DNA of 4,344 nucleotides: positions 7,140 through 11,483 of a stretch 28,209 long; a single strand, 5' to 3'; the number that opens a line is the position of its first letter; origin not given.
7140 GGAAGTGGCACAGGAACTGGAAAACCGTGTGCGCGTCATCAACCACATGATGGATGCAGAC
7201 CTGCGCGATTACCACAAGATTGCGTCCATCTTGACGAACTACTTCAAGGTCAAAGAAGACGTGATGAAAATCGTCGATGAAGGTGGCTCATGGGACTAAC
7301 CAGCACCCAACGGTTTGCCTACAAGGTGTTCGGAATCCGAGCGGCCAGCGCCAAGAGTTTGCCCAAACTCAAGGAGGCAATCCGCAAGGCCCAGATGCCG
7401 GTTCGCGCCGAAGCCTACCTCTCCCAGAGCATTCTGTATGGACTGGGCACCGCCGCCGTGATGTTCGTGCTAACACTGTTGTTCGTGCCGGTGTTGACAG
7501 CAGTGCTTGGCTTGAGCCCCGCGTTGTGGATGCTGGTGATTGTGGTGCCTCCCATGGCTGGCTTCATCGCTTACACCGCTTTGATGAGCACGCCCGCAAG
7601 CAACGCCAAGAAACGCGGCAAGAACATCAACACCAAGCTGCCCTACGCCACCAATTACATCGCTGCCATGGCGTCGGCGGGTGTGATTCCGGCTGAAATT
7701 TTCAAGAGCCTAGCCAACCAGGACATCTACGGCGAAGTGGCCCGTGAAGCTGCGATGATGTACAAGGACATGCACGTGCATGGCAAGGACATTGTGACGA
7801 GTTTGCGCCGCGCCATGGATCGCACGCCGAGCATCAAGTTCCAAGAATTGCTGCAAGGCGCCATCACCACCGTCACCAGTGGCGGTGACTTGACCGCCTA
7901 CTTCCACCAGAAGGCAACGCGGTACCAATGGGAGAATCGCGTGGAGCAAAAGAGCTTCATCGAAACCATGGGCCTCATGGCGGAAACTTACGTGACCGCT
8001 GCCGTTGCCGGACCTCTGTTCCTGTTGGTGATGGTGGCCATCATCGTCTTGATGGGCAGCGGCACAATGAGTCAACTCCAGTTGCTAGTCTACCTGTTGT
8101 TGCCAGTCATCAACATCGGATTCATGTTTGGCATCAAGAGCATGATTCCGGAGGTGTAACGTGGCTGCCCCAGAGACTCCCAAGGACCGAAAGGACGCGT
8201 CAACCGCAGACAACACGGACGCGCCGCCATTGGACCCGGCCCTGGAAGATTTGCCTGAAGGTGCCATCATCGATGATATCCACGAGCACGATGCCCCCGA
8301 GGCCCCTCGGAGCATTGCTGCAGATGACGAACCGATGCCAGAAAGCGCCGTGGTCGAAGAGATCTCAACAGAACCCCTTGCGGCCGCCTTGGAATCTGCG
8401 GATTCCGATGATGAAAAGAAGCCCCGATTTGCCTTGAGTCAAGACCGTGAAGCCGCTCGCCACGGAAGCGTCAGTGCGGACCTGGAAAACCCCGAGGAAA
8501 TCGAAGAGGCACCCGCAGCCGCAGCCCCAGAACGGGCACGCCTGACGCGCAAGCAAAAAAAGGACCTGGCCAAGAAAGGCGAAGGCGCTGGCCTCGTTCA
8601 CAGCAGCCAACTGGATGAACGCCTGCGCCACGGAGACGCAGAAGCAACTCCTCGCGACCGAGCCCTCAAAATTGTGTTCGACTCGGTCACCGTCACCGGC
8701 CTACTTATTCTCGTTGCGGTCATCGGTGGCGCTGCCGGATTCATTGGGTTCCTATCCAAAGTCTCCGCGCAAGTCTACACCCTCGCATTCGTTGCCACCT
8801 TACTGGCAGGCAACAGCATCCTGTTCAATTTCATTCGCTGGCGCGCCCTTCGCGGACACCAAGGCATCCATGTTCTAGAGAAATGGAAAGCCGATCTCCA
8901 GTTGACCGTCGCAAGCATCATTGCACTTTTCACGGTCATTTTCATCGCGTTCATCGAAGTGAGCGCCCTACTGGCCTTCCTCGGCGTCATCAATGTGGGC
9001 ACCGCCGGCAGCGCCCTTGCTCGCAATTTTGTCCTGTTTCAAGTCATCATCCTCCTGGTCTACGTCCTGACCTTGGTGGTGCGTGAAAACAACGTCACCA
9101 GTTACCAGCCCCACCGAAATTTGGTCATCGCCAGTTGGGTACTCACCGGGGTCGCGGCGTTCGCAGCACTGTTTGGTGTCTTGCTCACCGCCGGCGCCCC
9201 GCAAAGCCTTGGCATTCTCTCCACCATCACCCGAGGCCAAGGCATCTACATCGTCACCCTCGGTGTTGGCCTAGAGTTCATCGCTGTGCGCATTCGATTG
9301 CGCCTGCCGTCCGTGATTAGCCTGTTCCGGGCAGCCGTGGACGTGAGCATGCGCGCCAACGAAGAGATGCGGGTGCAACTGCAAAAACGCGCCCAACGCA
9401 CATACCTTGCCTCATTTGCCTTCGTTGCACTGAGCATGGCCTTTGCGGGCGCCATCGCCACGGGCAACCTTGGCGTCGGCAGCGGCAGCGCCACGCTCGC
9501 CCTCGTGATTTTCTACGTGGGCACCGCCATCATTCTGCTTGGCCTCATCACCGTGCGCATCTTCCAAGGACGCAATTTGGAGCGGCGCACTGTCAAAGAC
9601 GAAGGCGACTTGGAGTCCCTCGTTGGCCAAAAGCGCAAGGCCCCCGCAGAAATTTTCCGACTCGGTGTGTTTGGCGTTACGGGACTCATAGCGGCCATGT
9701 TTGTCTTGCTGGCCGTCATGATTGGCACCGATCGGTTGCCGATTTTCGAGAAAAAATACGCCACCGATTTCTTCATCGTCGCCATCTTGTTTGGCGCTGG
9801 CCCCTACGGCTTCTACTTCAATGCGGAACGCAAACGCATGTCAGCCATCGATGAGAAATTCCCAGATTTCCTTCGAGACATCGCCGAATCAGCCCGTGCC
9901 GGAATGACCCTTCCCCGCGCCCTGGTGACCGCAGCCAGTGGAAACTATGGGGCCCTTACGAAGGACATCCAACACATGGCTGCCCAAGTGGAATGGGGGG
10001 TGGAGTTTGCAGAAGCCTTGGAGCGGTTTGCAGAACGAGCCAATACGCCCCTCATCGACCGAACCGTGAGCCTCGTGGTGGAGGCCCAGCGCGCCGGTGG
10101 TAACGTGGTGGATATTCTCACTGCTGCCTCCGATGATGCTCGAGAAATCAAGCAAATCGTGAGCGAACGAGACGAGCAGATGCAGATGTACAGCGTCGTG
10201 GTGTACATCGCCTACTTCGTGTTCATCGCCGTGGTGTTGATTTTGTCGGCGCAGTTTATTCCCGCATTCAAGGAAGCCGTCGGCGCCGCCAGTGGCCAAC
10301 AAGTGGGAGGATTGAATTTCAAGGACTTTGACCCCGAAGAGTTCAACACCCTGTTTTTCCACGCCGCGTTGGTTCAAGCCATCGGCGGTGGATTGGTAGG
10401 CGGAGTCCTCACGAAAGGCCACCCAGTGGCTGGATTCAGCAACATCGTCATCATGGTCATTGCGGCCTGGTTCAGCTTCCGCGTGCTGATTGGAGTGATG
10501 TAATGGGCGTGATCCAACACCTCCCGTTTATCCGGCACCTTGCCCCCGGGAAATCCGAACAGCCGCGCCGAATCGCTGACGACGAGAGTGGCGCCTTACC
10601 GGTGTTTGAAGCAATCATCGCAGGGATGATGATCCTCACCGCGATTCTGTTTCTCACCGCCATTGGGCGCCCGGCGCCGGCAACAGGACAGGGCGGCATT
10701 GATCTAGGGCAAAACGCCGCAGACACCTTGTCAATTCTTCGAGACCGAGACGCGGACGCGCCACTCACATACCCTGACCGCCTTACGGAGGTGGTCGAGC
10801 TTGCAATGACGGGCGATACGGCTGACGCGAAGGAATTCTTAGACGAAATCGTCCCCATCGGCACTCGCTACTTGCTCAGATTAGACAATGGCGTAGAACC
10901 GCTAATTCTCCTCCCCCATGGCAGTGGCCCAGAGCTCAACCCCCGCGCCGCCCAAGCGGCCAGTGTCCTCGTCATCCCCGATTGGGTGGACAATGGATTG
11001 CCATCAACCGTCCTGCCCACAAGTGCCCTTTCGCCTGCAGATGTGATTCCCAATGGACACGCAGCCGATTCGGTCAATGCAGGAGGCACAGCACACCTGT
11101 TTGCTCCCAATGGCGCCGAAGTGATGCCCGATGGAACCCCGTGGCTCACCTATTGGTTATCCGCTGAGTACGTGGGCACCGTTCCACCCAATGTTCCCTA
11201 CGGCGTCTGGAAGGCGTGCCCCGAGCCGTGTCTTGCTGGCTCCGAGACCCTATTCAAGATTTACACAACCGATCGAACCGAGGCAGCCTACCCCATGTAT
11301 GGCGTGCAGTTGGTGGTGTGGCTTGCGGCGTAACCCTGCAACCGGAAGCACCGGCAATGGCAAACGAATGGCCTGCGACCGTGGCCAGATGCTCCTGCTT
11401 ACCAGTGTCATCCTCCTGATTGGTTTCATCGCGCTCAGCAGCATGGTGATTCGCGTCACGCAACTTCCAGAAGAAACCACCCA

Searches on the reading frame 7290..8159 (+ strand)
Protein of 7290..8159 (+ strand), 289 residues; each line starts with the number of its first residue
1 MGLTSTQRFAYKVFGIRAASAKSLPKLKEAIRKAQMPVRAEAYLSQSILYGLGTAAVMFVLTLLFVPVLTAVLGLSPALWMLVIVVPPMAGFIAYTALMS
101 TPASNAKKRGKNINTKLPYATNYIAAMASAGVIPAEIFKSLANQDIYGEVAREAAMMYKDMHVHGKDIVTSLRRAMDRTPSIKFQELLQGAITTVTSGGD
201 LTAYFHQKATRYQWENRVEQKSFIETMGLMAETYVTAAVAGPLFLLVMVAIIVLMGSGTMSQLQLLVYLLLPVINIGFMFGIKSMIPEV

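Call 10: search_protein_families(library=pfam, proteins=[window:7290-8159:+], max_evalue=0.01)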
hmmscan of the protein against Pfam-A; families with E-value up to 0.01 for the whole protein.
window:7290-8159:+ (289 aa): 2 families
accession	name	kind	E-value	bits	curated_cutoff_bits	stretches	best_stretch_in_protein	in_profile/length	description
PF00482.28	T2SSF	-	3e-14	53.5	25.2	1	121-248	2-124/125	Type II secretion system (T2SS), protein F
PF20990.2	DUF2207_C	-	0.0006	20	33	0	212-285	112-188/247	Predicted membrane protein (DUF2207) C-terminal domain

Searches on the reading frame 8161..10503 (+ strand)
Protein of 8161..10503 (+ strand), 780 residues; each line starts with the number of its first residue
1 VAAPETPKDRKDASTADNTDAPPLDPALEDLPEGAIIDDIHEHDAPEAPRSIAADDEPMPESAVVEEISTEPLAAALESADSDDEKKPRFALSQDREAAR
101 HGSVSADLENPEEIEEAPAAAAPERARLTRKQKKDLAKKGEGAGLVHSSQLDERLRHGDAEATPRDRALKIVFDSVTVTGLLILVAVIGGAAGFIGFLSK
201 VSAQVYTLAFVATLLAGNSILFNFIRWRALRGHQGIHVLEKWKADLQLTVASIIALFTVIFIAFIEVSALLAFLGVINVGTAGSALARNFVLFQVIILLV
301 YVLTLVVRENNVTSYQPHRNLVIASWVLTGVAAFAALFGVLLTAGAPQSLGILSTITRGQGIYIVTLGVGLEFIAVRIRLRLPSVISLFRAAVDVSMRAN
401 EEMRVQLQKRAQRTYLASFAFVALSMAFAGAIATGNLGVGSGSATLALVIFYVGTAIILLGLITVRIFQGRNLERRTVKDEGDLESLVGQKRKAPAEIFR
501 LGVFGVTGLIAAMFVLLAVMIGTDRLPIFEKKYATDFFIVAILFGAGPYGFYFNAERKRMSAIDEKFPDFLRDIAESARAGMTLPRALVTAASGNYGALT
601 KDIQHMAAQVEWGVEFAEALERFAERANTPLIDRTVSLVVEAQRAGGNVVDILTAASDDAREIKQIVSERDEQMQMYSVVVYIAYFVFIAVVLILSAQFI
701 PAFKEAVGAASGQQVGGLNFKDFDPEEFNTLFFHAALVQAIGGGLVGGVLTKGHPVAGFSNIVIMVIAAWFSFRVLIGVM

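Call 10: search_protein_families(library=pfam, proteins=[window:8161-10503:+], max_evalue=0.01)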
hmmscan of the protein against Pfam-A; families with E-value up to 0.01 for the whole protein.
window:8161-10503:+ (780 aa): 1 family
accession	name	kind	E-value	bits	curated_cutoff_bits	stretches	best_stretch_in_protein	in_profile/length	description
PF00482.28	T2SSF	-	3.4e-18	66.2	25.2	1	570-695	1-123/125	Type II secretion system (T2SS), protein F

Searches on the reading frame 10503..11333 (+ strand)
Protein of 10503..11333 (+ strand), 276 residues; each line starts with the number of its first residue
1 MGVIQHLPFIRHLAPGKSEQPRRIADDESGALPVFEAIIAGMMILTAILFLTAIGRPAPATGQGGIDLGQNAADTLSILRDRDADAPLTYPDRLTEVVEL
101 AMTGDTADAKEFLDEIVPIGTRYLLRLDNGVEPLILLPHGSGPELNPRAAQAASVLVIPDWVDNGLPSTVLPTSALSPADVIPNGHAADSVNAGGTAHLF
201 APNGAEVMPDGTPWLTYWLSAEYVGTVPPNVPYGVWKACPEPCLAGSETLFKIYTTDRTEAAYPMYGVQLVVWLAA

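Call 10: search_protein_families(library=pfam, proteins=[window:10503-11333:+], max_evalue=0.01)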
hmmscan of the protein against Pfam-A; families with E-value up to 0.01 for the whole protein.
window:10503-11333:+ (276 aa): 1 family
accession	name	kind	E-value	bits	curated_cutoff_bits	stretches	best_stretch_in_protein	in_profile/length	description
PF23923.1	DUF7262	-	0.0085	17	27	0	31-118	6-90/132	Family of unknown function (DUF7262)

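Call 60: search_protein_families(library=pfam, proteins=[window:10503-11333:+], max_evalue=0.01)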
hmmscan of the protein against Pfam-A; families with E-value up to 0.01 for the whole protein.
window:10503-11333:+ (276 aa): 1 family
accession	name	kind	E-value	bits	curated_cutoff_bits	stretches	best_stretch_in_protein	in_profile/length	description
PF23923.1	DUF7262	-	0.0085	17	27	0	31-118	6-90/132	Family of unknown function (DUF7262)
